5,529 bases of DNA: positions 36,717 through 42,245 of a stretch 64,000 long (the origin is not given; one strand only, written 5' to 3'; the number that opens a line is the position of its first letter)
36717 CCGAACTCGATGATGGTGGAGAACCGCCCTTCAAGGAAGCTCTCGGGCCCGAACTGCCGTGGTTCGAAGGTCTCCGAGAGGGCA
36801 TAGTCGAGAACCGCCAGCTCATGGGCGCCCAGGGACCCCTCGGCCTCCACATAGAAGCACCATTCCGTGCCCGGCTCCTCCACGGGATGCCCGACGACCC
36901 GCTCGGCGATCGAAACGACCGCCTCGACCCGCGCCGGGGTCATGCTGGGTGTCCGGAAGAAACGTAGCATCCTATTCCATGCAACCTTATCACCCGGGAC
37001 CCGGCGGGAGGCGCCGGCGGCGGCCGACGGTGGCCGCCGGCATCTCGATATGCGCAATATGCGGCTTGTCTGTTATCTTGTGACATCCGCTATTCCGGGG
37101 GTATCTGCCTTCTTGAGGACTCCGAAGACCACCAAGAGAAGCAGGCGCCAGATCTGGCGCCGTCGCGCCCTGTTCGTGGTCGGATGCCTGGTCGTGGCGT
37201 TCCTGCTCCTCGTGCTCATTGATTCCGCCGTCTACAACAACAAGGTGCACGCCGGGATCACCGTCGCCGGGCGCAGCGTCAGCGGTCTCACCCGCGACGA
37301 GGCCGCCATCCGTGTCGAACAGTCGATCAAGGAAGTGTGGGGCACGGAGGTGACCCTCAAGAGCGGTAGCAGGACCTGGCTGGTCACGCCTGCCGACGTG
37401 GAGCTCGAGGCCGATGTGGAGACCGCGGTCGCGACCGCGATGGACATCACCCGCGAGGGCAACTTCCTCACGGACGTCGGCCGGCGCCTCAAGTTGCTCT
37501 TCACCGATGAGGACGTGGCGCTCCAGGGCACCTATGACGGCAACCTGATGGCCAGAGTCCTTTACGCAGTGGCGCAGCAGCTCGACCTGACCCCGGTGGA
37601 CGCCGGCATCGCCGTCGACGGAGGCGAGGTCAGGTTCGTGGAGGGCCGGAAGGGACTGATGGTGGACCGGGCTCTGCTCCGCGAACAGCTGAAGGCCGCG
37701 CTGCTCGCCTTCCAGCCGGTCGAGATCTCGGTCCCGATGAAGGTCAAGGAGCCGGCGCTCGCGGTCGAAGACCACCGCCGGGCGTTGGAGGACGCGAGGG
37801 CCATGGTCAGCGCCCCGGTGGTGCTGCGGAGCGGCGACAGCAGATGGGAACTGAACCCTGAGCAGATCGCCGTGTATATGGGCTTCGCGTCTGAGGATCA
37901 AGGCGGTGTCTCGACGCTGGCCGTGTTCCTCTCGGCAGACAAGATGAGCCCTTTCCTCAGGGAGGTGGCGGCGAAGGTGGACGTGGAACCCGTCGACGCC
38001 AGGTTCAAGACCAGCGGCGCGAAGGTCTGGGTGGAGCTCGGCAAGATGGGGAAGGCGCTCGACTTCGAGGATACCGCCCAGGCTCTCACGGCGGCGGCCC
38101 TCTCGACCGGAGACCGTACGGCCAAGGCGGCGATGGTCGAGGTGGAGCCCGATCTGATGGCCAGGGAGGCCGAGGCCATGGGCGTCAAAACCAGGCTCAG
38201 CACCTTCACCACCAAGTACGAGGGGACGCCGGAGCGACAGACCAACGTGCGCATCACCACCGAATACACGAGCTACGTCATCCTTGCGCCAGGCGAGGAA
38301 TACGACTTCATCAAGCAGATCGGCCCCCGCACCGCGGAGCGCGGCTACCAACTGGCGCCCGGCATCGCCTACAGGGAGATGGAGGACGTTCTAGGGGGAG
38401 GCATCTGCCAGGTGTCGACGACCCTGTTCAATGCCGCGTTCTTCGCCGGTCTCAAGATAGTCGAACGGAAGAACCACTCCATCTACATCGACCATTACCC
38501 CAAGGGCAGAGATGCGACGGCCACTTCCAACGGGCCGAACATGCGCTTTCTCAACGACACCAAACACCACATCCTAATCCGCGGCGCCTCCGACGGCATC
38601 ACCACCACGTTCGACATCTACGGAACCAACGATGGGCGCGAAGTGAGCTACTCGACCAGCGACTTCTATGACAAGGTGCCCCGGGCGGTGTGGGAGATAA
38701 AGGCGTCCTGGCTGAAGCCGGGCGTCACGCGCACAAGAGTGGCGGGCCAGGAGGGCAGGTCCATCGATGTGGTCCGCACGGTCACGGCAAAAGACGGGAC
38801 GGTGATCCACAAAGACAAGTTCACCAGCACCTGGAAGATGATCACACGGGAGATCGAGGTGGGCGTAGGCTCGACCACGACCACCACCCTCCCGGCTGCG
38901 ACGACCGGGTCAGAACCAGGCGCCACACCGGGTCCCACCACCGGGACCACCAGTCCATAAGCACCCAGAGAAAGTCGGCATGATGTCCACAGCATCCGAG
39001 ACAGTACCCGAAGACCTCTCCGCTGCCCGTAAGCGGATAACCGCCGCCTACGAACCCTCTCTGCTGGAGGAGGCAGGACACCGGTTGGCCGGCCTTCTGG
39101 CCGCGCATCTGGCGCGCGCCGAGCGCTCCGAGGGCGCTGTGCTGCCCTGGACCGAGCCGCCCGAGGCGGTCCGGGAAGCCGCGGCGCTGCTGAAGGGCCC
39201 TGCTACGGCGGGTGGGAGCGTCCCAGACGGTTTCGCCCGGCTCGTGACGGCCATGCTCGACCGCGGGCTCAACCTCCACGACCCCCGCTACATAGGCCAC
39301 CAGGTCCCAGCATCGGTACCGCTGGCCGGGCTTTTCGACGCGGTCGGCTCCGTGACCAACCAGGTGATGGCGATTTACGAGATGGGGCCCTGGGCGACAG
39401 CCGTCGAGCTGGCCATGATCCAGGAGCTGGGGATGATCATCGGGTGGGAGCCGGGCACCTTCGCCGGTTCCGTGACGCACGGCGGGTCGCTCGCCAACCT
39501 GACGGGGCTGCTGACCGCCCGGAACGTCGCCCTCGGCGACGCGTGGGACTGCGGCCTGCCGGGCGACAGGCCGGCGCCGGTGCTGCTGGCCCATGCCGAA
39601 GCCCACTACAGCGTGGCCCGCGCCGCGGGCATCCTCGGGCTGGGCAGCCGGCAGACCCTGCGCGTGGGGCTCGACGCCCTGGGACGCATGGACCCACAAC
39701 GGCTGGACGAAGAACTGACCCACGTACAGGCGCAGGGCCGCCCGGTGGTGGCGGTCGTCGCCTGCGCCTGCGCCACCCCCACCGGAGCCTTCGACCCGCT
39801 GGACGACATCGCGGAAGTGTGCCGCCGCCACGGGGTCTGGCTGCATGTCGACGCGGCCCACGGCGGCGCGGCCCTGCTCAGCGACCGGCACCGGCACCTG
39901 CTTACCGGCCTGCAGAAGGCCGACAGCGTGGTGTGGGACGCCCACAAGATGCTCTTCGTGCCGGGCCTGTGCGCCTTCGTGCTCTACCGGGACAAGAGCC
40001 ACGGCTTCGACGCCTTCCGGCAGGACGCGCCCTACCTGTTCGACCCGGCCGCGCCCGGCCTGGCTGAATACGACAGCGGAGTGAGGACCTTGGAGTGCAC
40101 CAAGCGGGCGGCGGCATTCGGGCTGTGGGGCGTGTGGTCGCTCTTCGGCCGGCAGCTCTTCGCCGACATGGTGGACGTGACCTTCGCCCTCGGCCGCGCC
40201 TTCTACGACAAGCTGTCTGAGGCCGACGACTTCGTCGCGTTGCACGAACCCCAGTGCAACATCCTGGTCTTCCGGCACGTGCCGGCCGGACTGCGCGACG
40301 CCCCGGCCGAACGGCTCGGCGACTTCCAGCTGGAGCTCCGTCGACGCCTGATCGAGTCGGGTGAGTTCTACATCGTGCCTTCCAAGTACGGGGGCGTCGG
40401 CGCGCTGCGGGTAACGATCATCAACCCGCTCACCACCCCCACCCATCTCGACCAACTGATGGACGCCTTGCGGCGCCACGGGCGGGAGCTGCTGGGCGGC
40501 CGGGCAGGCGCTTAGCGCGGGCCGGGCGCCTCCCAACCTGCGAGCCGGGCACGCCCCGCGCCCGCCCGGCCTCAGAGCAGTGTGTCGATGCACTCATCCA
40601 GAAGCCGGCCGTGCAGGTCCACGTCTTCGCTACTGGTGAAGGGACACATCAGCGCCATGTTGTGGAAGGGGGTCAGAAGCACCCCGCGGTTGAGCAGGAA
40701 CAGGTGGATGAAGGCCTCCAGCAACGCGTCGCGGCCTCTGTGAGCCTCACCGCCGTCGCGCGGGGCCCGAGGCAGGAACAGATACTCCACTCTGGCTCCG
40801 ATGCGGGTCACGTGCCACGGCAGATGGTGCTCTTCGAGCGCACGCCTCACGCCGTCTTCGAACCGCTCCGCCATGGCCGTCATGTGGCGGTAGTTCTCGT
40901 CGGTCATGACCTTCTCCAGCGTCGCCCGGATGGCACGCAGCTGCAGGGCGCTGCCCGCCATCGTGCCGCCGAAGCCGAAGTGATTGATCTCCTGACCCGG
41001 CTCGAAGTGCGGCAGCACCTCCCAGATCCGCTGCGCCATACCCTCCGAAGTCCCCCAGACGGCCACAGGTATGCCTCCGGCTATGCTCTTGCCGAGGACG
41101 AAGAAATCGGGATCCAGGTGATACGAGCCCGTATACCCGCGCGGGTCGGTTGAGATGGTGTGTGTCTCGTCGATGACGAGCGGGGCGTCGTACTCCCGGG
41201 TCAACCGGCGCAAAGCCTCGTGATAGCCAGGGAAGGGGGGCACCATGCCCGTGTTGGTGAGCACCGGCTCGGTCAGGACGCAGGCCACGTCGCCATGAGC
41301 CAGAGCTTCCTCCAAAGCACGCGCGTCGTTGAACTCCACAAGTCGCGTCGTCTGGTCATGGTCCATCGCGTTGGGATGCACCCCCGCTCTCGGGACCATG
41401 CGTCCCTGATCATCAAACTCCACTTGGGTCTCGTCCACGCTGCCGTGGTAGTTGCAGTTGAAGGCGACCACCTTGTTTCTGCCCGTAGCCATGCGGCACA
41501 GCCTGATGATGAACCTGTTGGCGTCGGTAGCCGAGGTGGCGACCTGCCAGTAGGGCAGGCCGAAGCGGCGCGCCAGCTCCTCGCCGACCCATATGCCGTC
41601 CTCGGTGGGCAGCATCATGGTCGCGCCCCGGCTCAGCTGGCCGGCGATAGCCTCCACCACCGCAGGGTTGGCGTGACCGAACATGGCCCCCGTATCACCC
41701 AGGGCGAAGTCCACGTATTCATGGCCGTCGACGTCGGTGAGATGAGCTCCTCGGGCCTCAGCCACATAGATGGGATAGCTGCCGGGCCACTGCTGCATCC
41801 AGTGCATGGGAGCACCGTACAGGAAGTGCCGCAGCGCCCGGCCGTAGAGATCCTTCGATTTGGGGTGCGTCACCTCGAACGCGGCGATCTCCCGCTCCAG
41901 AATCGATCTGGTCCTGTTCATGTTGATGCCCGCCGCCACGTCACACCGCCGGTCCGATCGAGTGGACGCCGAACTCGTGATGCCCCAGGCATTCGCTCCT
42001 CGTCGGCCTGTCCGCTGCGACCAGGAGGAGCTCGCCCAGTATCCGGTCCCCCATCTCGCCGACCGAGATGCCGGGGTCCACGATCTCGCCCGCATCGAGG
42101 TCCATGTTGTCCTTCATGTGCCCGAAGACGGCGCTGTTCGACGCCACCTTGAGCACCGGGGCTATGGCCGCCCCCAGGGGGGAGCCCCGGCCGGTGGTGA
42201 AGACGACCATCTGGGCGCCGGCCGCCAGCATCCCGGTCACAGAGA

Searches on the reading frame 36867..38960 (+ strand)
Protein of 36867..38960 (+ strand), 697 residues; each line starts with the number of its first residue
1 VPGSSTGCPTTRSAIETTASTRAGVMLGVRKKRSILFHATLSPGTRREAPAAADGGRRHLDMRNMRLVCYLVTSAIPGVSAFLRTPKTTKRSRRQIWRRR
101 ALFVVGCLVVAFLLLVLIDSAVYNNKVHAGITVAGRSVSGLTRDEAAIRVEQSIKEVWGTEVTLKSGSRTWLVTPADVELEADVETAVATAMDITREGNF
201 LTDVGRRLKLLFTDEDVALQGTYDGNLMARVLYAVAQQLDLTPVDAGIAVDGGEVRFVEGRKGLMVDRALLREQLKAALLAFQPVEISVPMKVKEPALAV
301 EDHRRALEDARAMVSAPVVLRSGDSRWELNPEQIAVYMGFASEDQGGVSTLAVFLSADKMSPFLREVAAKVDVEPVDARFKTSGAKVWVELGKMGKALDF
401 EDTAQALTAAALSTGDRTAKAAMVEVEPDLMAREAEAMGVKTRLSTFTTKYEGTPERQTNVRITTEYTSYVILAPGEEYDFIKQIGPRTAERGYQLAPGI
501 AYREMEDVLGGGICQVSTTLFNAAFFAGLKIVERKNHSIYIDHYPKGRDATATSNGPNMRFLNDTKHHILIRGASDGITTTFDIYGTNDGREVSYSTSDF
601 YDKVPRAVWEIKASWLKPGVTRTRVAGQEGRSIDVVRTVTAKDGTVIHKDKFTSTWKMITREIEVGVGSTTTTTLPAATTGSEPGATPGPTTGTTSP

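Call 46: search_protein_families(library=pfam, proteins=[window:36867-38960:+], max_evalue=0.0001)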
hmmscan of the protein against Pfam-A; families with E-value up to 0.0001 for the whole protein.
window:36867-38960:+ (697 aa): 2 families
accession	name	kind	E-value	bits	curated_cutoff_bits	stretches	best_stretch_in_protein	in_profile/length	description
PF04294.18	VanW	-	7.6e-40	135.9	27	1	457-585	2-130/130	VanW like protein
PF12229.13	PG_binding_4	-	2.3e-28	99.1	22.1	2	171-282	1-111/117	Putative peptidoglycan binding domain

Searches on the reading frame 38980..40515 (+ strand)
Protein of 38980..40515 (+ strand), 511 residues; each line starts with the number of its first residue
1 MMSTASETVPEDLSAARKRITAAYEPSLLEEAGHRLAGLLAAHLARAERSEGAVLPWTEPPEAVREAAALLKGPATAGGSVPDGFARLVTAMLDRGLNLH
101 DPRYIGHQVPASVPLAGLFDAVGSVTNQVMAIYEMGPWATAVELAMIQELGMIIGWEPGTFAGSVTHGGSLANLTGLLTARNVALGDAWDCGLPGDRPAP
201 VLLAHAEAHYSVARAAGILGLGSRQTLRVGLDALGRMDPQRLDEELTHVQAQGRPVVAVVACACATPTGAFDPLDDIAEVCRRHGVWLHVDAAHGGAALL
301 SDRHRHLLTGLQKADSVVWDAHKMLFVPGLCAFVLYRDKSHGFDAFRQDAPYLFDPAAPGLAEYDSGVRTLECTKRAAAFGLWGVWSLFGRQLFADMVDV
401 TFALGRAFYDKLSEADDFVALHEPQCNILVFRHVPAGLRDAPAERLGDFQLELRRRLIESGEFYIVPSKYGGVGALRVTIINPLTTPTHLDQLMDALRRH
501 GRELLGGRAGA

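Call 46: search_protein_families(library=pfam, proteins=[window:38980-40515:+], max_evalue=0.0001)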
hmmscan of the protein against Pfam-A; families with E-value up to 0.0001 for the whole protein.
window:38980-40515:+ (511 aa): 3 families
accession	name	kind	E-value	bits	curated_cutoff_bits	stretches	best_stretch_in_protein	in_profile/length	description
PF00282.25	Pyridoxal_deC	-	1.3e-51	175.9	27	1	120-432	58-373/375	Pyridoxal-dependent decarboxylase conserved domain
PF00155.27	Aminotran_1_2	-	1.6e-07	31.3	19.7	1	236-300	127-194/361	Aminotransferase class I and II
PF01212.27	Beta_elim_lyase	-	5.9e-06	26.2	27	1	202-328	74-204/288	Beta-eliminating lyase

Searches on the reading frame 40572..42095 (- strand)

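Call 46: search_protein_families(library=pfam, proteins=[window:40572-42095:-], max_evalue=0.0001)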
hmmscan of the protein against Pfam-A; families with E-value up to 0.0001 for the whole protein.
window:40572-42095:- (507 aa): 1 family
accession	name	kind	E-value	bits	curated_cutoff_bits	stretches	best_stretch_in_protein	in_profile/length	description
PF00202.27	Aminotran_3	-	2.5e-37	129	30.5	1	106-487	8-386/403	Aminotransferase class-III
